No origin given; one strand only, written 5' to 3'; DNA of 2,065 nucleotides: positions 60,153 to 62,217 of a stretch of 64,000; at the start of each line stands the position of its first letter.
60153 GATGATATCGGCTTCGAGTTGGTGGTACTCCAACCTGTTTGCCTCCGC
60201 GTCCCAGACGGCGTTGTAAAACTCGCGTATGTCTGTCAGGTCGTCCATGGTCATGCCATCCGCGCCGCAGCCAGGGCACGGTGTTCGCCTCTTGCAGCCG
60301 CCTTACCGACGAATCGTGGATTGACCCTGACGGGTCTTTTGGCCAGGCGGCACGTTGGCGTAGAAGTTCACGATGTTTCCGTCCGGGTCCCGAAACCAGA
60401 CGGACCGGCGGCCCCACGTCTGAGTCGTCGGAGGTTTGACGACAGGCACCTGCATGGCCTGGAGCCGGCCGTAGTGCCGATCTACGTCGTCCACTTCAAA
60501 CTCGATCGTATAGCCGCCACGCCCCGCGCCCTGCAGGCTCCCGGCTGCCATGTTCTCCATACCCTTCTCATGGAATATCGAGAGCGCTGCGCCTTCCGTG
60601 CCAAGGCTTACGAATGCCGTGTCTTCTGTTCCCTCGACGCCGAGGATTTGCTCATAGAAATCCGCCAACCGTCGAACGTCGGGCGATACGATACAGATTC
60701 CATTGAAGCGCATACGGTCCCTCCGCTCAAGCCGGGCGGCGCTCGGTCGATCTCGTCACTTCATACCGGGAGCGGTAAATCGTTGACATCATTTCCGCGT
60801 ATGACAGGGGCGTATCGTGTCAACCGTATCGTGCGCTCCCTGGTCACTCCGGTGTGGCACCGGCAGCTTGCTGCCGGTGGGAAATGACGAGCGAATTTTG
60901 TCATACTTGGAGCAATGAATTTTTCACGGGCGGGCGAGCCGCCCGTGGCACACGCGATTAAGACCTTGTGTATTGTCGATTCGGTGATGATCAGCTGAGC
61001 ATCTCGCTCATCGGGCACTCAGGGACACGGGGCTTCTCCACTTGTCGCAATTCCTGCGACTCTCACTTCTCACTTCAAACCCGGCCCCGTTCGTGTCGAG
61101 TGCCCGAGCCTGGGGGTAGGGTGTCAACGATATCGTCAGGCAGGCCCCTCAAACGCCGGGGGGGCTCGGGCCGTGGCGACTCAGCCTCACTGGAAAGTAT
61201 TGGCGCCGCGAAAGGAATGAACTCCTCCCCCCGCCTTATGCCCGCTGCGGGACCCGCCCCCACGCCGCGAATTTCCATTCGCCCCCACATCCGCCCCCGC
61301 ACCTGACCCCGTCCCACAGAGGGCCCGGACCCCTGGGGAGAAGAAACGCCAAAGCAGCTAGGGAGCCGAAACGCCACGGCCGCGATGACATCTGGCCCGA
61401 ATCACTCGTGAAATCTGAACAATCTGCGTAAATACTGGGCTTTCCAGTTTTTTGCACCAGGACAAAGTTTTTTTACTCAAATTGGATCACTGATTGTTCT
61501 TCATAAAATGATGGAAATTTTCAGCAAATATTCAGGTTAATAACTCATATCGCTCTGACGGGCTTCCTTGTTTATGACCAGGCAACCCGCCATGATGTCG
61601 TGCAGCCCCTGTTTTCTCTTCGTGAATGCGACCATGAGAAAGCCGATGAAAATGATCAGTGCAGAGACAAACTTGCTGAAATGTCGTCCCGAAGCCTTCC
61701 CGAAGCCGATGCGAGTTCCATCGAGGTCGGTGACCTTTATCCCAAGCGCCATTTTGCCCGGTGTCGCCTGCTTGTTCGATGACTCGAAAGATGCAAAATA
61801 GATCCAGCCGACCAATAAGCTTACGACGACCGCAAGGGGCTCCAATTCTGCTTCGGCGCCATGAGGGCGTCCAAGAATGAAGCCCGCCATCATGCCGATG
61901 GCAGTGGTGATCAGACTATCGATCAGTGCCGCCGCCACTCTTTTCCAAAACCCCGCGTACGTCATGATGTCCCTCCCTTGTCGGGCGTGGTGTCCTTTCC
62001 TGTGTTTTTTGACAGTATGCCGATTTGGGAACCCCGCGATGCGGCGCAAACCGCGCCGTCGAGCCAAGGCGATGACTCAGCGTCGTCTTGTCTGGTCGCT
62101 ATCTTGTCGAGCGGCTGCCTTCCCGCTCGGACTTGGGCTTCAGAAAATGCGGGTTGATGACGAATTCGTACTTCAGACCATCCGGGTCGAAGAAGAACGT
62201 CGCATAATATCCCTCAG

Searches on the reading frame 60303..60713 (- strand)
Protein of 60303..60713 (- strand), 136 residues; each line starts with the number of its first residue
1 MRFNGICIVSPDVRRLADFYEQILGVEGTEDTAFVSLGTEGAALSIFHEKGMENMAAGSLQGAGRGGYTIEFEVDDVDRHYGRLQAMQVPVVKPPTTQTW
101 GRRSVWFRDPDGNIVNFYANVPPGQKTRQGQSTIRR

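Call 13: search_protein_families(library=pfam, proteins=[window:60303-60713:-], max_evalue=0.01)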
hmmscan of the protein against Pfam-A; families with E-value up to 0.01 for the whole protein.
window:60303-60713:- (136 aa): 4 families
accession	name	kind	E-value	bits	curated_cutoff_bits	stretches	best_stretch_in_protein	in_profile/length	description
PF00903.31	Glyoxalase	-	9.9e-18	65.1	20.6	1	3-117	2-121/121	Glyoxalase/Bleomycin resistance protein/Dioxygenase superfamily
PF12681.13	Glyoxalase_2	-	8.4e-10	39.1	30.1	1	3-116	1-112/118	Glyoxalase-like domain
PF18029.7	Glyoxalase_6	-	4.8e-06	27.6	23.6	1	6-113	2-101/106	Glyoxalase-like domain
PF13669.12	Glyoxalase_4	-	0.00043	21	27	1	6-97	3-100/109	Glyoxalase/Bleomycin resistance protein/Dioxygenase superfamily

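Call 27: find_encoding_contigs(protein=window:60303-60713:-, flank=10000, max_places=6)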
Protein window:60303-60713:- (136 aa): no gene with exactly this product is on record in the collection.

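Call 63: list_cluster_members(proteins=[window:60303-60713:-, window:61537-62067:-, window:55599-56486:-, window:59436-60254:-, window:56500-59328:-, window:51109-51684:-, window:62666-63394:-, window:29906-30325:-])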
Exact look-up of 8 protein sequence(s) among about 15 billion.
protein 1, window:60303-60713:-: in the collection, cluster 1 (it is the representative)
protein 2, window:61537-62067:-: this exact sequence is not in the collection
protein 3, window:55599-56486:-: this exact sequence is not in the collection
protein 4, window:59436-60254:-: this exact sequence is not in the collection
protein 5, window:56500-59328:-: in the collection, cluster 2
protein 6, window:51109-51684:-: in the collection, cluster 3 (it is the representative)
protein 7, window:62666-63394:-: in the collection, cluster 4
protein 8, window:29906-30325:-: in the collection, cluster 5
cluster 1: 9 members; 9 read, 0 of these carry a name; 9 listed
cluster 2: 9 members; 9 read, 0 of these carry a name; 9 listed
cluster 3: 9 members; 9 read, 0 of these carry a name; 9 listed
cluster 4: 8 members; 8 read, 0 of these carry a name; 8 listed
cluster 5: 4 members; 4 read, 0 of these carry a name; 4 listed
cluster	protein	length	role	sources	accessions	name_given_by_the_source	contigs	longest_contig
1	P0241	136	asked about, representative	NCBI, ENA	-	-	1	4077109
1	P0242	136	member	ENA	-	-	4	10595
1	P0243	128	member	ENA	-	-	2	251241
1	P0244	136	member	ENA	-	-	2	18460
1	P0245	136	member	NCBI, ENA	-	-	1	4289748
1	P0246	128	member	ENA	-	-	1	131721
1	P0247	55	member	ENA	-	-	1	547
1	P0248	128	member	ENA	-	-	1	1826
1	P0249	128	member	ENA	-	-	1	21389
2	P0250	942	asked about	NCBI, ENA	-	-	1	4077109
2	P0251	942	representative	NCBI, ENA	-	-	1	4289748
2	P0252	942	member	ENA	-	-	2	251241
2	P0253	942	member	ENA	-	-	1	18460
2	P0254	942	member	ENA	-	-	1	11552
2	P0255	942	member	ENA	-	-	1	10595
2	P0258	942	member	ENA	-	-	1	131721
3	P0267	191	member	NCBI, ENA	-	-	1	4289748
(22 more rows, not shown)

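Call 64: find_encoding_contigs(protein=P0245, flank=10000, max_places=3)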
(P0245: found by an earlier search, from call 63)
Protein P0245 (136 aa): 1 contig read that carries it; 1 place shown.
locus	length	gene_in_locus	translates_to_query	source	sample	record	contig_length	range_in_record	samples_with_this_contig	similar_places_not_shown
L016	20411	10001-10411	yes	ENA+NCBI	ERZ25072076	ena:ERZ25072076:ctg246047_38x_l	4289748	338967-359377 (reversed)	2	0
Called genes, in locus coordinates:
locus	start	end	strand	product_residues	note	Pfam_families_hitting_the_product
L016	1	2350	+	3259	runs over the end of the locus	PF00041:fn3, PF00058:Ldl_recept_b, PF24684:Vgb_lyase, PF00058:Ldl_recept_b, PF00028:Cadherin, PF00041:fn3, PF00041:fn3, PF00041:fn3, +21 more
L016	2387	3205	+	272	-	PF00404:Dockerin_1 (faint)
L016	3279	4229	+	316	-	-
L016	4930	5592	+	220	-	PF02522:Antibiotic_NAT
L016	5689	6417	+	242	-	PF01209:Ubie_methyltran, PF13489:Methyltransf_23, PF05401:NodS, PF07021:MetW (weak), PF13847:Methyltransf_31, PF08241:Methyltransf_11, PF08242:Methyltransf_12, PF13649:Methyltransf_25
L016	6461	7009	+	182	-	PF00293:NUDIX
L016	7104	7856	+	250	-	PF01048:PNP_UDP_1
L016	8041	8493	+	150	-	-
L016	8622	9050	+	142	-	PF06271:RDD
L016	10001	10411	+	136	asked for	PF00903:Glyoxalase, PF12681:Glyoxalase_2, PF18029:Glyoxalase_6 (weak)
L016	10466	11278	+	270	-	PF01209:Ubie_methyltran (weak), PF13489:Methyltransf_23, PF13847:Methyltransf_31, PF08241:Methyltransf_11, PF08242:Methyltransf_12, PF13649:Methyltransf_25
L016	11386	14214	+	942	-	-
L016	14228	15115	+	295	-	PF02522:Antibiotic_NAT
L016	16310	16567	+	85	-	PF04255:DUF433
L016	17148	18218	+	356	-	PF16286:DUF4932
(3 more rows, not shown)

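Call 69: find_encoding_contigs(protein=P0267, flank=10000, max_places=4)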
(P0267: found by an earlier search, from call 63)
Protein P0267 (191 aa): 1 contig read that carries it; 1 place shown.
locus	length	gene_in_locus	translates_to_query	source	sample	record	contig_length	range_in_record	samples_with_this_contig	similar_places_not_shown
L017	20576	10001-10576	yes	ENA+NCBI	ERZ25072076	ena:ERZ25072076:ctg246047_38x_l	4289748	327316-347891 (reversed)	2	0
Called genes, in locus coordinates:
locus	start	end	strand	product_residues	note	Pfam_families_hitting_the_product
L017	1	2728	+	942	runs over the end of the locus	-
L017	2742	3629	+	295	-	PF02522:Antibiotic_NAT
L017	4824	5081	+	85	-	PF04255:DUF433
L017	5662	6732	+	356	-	PF16286:DUF4932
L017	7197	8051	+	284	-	PF00106:adh_short, PF13561:adh_short_C2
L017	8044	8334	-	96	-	-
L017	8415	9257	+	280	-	-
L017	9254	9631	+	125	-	PF00903:Glyoxalase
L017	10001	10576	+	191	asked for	-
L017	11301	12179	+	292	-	PF00892:EamA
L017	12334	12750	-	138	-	-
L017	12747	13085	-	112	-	-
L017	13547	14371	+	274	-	PF03881:Fructosamin_kin (faint), PF01636:APH, PF01163:RIO1 (faint), PF04655:APH_6_hur (weak)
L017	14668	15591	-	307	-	PF01163:RIO1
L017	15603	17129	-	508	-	PF05598:DUF772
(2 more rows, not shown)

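Call 77: find_encoding_contigs(protein=P0252, flank=6000, max_places=4)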
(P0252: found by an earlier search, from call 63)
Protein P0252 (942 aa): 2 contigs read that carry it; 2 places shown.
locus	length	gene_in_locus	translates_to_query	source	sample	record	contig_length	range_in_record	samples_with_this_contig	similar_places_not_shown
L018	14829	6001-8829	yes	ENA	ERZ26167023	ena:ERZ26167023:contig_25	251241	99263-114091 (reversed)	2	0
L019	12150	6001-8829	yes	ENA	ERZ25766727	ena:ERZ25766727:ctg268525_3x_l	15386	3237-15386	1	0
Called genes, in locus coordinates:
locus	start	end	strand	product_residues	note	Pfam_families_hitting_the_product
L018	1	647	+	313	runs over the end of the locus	-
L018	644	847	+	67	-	-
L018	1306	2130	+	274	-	PF02522:Antibiotic_NAT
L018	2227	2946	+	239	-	PF01209:Ubie_methyltran, PF13489:Methyltransf_23, PF05401:NodS, PF07021:MetW, PF13847:Methyltransf_31, PF08241:Methyltransf_11, PF08242:Methyltransf_12, PF13649:Methyltransf_25, +1 more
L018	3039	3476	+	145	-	PF00903:Glyoxalase (weak)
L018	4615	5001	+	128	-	PF00903:Glyoxalase, PF12681:Glyoxalase_2, PF18029:Glyoxalase_6 (weak)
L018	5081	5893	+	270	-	PF01209:Ubie_methyltran (weak), PF13489:Methyltransf_23, PF13847:Methyltransf_31, PF08241:Methyltransf_11, PF08242:Methyltransf_12, PF13649:Methyltransf_25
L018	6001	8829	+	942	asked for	-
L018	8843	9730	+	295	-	PF02522:Antibiotic_NAT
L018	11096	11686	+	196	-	-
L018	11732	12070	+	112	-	PF01503:PRA-PH (weak)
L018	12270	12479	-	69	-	-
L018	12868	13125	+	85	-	PF04255:DUF433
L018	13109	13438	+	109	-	PF18480:DUF5615 (weak)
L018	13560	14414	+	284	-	PF00106:adh_short, PF13561:adh_short_C2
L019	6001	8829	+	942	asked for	-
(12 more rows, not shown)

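Call 83: find_encoding_contigs(protein=P0258, flank=6000, max_places=3)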
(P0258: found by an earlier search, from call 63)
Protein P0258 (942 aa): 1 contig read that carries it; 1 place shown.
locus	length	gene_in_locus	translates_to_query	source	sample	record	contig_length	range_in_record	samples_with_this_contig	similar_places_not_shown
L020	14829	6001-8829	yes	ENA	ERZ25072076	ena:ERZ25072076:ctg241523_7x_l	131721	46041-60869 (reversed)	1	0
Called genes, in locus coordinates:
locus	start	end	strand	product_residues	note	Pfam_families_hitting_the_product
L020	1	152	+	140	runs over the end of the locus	PF00293:NUDIX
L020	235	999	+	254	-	PF01048:PNP_UDP_1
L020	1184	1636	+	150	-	-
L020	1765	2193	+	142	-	PF06271:RDD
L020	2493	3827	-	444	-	PF05598:DUF772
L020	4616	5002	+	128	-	PF00903:Glyoxalase, PF12681:Glyoxalase_2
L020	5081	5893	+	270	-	PF01209:Ubie_methyltran (weak), PF13489:Methyltransf_23, PF13847:Methyltransf_31, PF08241:Methyltransf_11, PF08242:Methyltransf_12, PF13649:Methyltransf_25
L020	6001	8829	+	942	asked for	-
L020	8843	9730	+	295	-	PF02522:Antibiotic_NAT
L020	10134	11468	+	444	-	PF05598:DUF772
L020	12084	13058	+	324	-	PF01634:HisG (weak), PF01503:PRA-PH (weak)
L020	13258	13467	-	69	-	-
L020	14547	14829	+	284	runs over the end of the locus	PF00106:adh_short, PF13561:adh_short_C2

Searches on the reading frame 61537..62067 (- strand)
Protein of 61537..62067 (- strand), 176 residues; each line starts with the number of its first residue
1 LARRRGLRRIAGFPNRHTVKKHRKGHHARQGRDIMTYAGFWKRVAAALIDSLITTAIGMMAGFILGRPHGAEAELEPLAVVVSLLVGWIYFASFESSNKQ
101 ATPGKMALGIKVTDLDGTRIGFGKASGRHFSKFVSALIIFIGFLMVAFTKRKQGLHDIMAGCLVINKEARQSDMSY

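Call 13: search_protein_families(library=pfam, proteins=[window:61537-62067:-], max_evalue=0.01)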
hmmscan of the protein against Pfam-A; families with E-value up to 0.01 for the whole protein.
window:61537-62067:- (176 aa): 1 family
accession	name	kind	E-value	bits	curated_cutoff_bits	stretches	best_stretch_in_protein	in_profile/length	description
PF06271.18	RDD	-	1.7e-30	106.6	24.1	1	37-161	1-137/137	RDD family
